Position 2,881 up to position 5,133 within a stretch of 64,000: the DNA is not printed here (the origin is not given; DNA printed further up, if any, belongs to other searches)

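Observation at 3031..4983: SMC/YhaN-like ABC-ATPase-fold membrane protein with every catalytic motif degenerate (candidate pseudo-ATPase)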

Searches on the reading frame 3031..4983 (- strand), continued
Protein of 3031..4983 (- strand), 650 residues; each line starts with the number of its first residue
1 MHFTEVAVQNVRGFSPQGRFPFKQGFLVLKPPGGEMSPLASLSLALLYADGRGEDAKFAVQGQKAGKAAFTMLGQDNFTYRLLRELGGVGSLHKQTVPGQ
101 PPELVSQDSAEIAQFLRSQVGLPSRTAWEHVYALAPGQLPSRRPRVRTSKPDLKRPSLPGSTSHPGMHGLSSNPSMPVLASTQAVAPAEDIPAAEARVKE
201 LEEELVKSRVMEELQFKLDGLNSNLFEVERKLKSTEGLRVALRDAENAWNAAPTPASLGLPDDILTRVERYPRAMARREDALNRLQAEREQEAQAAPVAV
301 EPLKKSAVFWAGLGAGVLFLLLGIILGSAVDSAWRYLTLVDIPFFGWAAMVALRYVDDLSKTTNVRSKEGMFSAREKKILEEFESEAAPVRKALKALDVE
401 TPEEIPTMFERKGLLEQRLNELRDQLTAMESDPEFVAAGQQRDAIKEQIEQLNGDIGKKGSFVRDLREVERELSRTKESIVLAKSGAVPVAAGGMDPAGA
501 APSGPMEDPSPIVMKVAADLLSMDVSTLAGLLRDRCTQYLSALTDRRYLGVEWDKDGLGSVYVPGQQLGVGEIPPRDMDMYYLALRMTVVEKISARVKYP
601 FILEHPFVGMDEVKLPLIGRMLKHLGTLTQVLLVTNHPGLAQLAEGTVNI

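Call 26: predict_structure(alignment_id=A1)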
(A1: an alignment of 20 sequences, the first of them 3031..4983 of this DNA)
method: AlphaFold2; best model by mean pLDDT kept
length: 650 residues; sequences in the alignment: 20
mean_pLDDT: 67.8   pTM: 0.32
mean pLDDT of the five models: 67.8, 62.2, 61.5, 59.8, 55.5
residues with pLDDT >= 90: 50; 70-90: 319; 50-70: 122; < 50: 159
segments of 3 or more residues with pLDDT < 50: 1-42, 51-57, 59-63, 121-123, 125-184, 486-505, 631-650
pLDDT, mean of each block of 10 residues (from residue 1): 28 35 33 38 51 47 57 71 68 77 79 67 44 33 33 31 27 29 56 85 85 88 90 87 91 87 89 88 86 63 73 79 66 60 73 73 67 85 87 89 88 90 92 89 91 83 72 83 54 28 50 79 82 89 84 84 84 77 82 63 54 68 62 47 39
secondary structure, 60 per line:
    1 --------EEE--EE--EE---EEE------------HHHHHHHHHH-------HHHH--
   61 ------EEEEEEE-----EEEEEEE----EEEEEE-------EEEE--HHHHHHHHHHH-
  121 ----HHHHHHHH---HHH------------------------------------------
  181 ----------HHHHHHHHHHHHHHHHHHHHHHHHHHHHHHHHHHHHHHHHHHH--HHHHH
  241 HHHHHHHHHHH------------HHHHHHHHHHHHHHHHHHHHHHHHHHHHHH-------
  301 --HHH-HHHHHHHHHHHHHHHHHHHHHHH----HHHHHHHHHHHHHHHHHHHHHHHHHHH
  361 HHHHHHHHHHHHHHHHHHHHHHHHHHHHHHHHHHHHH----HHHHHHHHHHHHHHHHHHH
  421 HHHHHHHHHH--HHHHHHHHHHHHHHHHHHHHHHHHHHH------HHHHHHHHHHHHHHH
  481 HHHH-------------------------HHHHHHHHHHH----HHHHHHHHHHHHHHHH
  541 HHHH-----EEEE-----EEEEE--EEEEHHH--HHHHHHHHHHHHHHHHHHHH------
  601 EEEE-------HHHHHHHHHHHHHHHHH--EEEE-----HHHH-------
elements in order: E9-11 E23-25 H38-47 H55-58 E67-73 E79-85 E90-95 E103-106 H109-119 H125-132 H191-233 H236-251 H264-293 H307-329 H334-397 H402-430 H433-459 H466-484 H510-520 H525-544 E550-553 E559-563 E566-569 H575-594 E601-604 H612-628 E631-634 H640-643

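Call 29: search_protein_families(library=pfam, alignment_id=A2, max_evalue=0.01)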
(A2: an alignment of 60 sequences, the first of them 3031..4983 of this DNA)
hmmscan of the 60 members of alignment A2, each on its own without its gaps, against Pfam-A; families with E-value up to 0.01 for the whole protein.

A. member 1, window:3031-4983:- (650 aa): 0 families

B. families by the number of members that match (of 60 scanned): 26 families (the first 25 are shown)
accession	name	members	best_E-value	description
PF02463.25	SMC_N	14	2.2e-11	RecF/RecN/SMC N terminal domain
PF13476.12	AAA_23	12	2.6e-10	AAA domain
PF13555.12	AAA_29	11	5.9e-07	P-loop containing region of AAA domain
PF13175.12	AAA_15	5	4.1e-08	AAA ATPase domain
PF13514.12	AAA_27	3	1.4e-06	AAA domain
PF13304.12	AAA_21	3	4.4e-05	AAA domain, putative AbiEii toxin, Type IV TA system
PF00005.33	ABC_tran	3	0.00093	ABC transporter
PF05531.17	NPV_P10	3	0.00095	Nucleopolyhedrovirus P10 protein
PF23991.1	DUF7310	2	0.00051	Coiled-coil region of unknown function (DUF7310)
PF13166.12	AAA_13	1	0.00068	AAA domain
PF13191.12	AAA_16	1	0.0018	AAA ATPase domain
PF20444.3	DUF6703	1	0.0019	Family of unknown function (DUF6703)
PF06009.19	Laminin_II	1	0.0023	Laminin Domain II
PF23528.1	Microp_apicomplexa_15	1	0.0028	Apicomplexa microprotein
PF15665.10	FAM184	1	0.0029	Family with sequence similarity 184, A and B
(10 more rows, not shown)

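Call 31: search_solved_structures(query=A2, max_evalue=1, show_alignments=3)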
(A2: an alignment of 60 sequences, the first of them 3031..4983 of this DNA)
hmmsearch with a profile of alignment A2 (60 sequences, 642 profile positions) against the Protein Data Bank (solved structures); distinct sequences matched with E-value up to 1: 100 (the best 60 are shown).
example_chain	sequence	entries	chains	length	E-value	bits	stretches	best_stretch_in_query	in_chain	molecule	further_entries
3qf7_A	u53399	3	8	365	1.1e-15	60.2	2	519-639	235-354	Rad50 | Probable DNA double-strand break repair Rad50 ATPase,Probable DNA double-strand break repa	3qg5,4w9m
3qku_A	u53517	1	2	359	2.2e-14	56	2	493-640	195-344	DNA double-strand break repair rad50 ATPase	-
3tho_A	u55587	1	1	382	9.7e-14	53.8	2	518-638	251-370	Probable DNA double-strand break repair Rad50 ATPase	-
5f3w_B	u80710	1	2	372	1.1e-13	53.6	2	539-639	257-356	DNA double-strand break repair Rad50 ATPase,DNA double-strand break repair Rad50 ATPase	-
3aux_A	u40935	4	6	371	4.4e-13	51.7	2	539-639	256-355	DNA double-strand break repair rad50 ATPase | DNA double-strand break repair Rad50 ATPase,DNA double-strand break repair Rad50 ATPase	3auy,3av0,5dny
3qkt_A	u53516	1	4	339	1.1e-12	50.3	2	501-640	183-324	DNA double-strand break repair rad50 ATPase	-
4nch_A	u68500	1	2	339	8.1e-12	47.5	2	501-640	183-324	DNA double-strand break repair Rad50 ATPase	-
4nck_A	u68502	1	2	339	1.3e-11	46.9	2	501-640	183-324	DNA double-strand break repair Rad50 ATPase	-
4nci_A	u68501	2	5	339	1.6e-11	46.5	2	501-640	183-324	DNA double-strand break repair Rad50 ATPase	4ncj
3qkr_B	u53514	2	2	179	8.2e-10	40.9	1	495-641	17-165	DNA double-strand break repair rad50 ATPase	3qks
1ii8_B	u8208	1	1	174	9.8e-10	40.6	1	495-641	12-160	Rad50 ABC-ATPase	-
1f2t_B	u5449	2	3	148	2.6e-07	32.6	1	516-641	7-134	RAD50 ABC-ATPASE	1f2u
1us8_B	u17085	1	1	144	5.4e-07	31.5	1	516-641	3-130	DNA DOUBLE-STRAND BREAK REPAIR RAD50 ATPASE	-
6zz6_B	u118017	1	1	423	5e-06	28.4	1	538-640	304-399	Structural maintenance of chromosomes protein 3,Structural maintenance of chromosomes prot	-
5h68_A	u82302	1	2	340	0.00043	22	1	563-637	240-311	Chromosome partition protein Smc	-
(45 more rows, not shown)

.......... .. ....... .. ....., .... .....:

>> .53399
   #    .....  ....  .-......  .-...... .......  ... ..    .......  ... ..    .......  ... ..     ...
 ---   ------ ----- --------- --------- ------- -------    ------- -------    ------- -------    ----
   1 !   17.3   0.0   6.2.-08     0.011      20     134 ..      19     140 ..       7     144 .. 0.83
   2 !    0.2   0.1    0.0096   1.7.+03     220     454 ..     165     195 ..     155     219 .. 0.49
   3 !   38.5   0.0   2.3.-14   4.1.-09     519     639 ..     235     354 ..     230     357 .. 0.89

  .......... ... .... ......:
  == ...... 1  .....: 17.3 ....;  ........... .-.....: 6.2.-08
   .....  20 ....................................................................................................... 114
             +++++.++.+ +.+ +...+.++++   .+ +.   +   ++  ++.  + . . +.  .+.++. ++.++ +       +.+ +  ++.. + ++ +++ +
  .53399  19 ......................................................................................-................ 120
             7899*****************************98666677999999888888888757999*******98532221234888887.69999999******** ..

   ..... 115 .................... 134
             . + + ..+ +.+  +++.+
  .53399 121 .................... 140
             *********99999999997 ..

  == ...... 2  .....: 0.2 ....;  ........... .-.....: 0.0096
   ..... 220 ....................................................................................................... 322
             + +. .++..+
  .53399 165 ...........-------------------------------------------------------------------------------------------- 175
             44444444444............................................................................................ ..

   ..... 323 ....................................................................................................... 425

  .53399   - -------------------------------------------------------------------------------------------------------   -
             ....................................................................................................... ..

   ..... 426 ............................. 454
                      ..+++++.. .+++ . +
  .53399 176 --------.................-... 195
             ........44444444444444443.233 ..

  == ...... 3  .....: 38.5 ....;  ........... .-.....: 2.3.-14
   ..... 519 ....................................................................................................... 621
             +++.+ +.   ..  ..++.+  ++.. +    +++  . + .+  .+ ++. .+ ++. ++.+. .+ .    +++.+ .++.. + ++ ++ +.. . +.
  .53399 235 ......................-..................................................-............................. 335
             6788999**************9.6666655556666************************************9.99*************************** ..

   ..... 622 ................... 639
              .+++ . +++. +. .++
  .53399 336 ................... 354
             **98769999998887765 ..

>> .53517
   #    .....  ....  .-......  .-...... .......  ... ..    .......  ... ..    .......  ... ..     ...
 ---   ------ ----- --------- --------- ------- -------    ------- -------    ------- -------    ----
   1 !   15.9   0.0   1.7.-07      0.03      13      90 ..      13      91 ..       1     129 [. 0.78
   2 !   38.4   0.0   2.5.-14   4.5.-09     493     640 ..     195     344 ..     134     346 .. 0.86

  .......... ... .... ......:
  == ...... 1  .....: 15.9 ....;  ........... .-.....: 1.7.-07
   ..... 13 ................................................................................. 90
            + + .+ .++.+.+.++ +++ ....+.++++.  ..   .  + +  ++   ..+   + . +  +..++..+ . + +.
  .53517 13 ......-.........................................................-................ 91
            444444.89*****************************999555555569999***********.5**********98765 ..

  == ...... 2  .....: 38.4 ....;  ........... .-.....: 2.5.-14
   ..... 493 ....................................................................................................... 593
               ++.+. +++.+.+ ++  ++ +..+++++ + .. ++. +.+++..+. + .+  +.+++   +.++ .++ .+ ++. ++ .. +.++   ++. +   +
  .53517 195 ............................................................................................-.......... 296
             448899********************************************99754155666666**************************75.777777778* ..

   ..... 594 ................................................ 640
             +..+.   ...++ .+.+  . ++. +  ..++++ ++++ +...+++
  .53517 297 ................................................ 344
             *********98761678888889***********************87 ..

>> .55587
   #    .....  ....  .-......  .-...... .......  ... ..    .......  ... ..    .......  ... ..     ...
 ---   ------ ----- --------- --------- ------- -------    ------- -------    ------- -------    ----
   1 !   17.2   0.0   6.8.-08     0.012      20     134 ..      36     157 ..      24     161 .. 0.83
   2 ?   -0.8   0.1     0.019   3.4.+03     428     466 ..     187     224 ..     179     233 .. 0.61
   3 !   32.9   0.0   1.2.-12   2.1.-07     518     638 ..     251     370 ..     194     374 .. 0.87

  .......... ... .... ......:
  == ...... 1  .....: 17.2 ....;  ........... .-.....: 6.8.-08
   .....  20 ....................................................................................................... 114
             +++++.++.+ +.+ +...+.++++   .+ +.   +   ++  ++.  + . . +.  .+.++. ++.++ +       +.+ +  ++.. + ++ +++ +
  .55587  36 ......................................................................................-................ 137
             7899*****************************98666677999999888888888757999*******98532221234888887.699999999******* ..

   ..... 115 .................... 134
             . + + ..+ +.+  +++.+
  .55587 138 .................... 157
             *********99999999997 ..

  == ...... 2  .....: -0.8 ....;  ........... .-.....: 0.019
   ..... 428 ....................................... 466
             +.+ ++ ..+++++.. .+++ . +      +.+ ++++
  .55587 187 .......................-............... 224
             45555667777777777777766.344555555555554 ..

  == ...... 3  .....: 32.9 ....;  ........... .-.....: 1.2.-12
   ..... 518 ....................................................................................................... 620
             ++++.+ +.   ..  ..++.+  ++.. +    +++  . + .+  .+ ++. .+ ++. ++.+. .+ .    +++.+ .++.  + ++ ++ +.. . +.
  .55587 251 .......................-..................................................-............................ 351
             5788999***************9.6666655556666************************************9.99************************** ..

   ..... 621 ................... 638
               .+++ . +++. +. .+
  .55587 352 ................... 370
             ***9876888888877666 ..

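Call 33: find_encoding_contigs(protein=P0181, flank=6000, max_places=2)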
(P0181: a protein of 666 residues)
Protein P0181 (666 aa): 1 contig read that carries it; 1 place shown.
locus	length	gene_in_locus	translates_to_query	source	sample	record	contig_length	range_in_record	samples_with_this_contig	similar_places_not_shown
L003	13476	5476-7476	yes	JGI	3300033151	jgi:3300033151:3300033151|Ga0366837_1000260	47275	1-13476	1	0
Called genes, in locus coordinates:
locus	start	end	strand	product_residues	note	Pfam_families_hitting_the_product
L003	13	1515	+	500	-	PF02470:MlaD, PF28544:Helical_needle (weak), PF27164:Aq_493_lipo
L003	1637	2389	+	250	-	PF02881:SRP54_N, PF00448:SRP54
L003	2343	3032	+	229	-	PF00448:SRP54, PF02978:SRP_SPB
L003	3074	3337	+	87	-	PF00886:Ribosomal_S16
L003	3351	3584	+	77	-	PF13083:KH_KhpA-B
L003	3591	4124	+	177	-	PF01782:RimM, PF05239:PRC, PF24986:PRC_RimM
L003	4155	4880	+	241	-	PF01746:tRNA_m1G_MT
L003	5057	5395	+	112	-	PF01245:Ribosomal_L19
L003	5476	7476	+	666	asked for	PF13476:AAA_23 (faint)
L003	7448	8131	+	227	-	PF01351:RNase_HII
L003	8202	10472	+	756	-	-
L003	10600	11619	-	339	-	PF01636:APH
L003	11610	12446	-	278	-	PF01564:Spermine_synth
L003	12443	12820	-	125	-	PF02021:UPF0102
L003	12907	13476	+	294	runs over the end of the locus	PF00590:TP_methylase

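Call 34: list_cluster_members(proteins=[P0181, P0182, P0190, P0199, P0207, P0243, P0248, P0258, P0242, P0206])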
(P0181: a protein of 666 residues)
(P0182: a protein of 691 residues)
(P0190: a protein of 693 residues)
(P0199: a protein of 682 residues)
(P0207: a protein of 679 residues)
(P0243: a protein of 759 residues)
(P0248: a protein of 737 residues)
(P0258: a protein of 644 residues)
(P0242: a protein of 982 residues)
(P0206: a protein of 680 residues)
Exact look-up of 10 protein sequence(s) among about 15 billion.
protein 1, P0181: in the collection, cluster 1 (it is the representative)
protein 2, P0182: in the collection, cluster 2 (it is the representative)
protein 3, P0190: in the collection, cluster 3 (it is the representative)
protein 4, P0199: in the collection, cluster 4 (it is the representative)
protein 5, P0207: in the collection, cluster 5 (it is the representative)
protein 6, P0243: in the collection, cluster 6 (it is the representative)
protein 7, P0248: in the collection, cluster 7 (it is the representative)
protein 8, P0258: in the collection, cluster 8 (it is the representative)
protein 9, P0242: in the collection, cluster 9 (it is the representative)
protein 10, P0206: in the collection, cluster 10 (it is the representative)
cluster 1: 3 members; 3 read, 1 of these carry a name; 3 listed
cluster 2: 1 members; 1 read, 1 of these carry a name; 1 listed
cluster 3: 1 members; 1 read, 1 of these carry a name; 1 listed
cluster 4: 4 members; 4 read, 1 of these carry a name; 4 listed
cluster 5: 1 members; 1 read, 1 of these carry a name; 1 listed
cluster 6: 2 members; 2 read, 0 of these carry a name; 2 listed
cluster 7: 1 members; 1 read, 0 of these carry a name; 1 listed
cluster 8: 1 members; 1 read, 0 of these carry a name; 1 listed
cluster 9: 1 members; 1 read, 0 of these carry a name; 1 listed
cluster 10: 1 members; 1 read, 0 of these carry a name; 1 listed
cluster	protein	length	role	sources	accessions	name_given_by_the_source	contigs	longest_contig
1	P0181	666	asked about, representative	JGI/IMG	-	-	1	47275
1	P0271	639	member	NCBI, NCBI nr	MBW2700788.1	MAG: hypothetical protein JRF33_08190 [Deltaproteobacteria bacterium] | hypothetical protein [Deltaproteobacteria bacterium]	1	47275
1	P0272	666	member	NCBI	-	-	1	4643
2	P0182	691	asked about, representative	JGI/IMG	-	hypothetical protein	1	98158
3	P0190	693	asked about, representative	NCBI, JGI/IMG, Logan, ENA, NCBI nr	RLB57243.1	MAG: hypothetical protein DRI34_07970 [Deltaproteobacteria bacterium]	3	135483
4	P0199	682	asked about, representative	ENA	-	-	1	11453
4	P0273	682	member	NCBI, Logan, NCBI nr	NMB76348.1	MAG: hypothetical protein GYA21_14620 [Myxococcales bacterium] | hypothetical protein [Myxococcales bacterium]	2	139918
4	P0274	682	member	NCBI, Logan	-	-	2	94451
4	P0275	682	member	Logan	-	-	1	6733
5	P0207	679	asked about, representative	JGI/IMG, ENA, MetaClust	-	\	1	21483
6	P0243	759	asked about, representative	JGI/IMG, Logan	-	-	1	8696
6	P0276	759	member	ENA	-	-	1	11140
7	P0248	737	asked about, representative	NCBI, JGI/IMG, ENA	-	-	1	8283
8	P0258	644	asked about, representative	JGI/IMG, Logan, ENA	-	-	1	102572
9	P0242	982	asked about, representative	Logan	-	-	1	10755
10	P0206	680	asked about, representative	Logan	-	-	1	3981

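Call 35: find_encoding_contigs(protein=P0258, flank=6000, max_places=1)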
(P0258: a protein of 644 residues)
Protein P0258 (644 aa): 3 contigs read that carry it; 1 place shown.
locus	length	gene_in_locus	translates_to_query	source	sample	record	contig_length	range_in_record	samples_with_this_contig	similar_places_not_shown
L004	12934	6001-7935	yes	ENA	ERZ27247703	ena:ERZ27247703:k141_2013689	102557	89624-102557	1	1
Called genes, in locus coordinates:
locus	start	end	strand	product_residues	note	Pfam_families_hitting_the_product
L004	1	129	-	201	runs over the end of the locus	-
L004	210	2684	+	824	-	PF04734:Ceramidase_alk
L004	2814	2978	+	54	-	-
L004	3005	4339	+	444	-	PF02881:SRP54_N, PF00448:SRP54, PF02978:SRP_SPB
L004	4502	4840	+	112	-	PF13083:KH_KhpA-B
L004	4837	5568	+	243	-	PF01746:tRNA_m1G_MT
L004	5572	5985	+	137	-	PF01245:Ribosomal_L19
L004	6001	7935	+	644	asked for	PF13476:AAA_23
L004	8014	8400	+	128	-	PF02021:UPF0102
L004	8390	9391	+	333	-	-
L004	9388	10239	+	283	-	PF00590:TP_methylase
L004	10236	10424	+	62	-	-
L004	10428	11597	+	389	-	PF07884:VKOR, PF13462:Thioredoxin_4, PF01323:DSBA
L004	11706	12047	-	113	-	PF12844:HTH_19, PF13560:HTH_31, PF01381:HTH_3, PF13443:HTH_26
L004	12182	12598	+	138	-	PF12833:HTH_18, PF00165:HTH_AraC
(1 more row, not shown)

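Call 36: find_encoding_contigs(protein=P0190, flank=6000, max_places=1)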
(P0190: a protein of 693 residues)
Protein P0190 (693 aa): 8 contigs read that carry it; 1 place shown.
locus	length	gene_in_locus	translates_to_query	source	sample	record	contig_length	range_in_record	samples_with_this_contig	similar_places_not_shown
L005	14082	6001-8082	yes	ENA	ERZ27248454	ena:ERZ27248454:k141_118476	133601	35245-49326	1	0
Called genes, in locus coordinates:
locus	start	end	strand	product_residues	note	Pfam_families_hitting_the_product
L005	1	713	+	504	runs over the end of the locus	PF02470:MlaD, PF28544:Helical_needle (faint), PF27164:Aq_493_lipo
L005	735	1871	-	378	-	PF03403:PAF-AH_p_II, PF07224:Chlorophyllase, PF00561:Abhydrolase_1 (faint), PF12697:Abhydrolase_6 (weak), PF12740:PETase (weak), PF00326:Peptidase_S9 (weak)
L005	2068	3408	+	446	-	PF02881:SRP54_N, PF13401:AAA_22 (faint), PF00448:SRP54, PF02978:SRP_SPB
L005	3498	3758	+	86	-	PF00886:Ribosomal_S16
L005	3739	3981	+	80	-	PF13083:KH_KhpA-B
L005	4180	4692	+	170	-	PF01782:RimM, PF05239:PRC, PF24986:PRC_RimM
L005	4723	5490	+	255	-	PF01746:tRNA_m1G_MT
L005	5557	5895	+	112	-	PF01245:Ribosomal_L19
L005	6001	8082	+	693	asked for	PF02463:SMC_N (faint)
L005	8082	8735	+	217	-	PF01351:RNase_HII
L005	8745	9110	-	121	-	PF02021:UPF0102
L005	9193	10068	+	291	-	PF00590:TP_methylase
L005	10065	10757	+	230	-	PF04028:DUF374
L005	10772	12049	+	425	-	PF04413:Glycos_transf_N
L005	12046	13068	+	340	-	PF01075:Glyco_transf_9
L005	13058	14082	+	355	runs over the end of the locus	PF02606:LpxK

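Call 37: find_encoding_contigs(protein=P0242, flank=6000, max_places=1)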
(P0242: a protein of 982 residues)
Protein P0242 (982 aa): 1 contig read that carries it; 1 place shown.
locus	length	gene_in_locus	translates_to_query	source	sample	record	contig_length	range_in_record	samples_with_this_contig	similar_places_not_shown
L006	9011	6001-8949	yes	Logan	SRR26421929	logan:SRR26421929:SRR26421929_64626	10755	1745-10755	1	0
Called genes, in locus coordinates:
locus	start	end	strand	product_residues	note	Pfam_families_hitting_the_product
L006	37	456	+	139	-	-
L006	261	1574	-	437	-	PF12704:MacB_PCD, PF02687:FtsX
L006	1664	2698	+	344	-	PF02163:Peptidase_M50, PF00595:PDZ (faint), PF13180:PDZ_2 (weak), PF17820:PDZ_6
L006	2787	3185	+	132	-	PF00886:Ribosomal_S16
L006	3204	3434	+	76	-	PF13083:KH_KhpA-B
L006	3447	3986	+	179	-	PF24986:PRC_RimM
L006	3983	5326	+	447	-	PF01746:tRNA_m1G_MT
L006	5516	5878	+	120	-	PF01245:Ribosomal_L19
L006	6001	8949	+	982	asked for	-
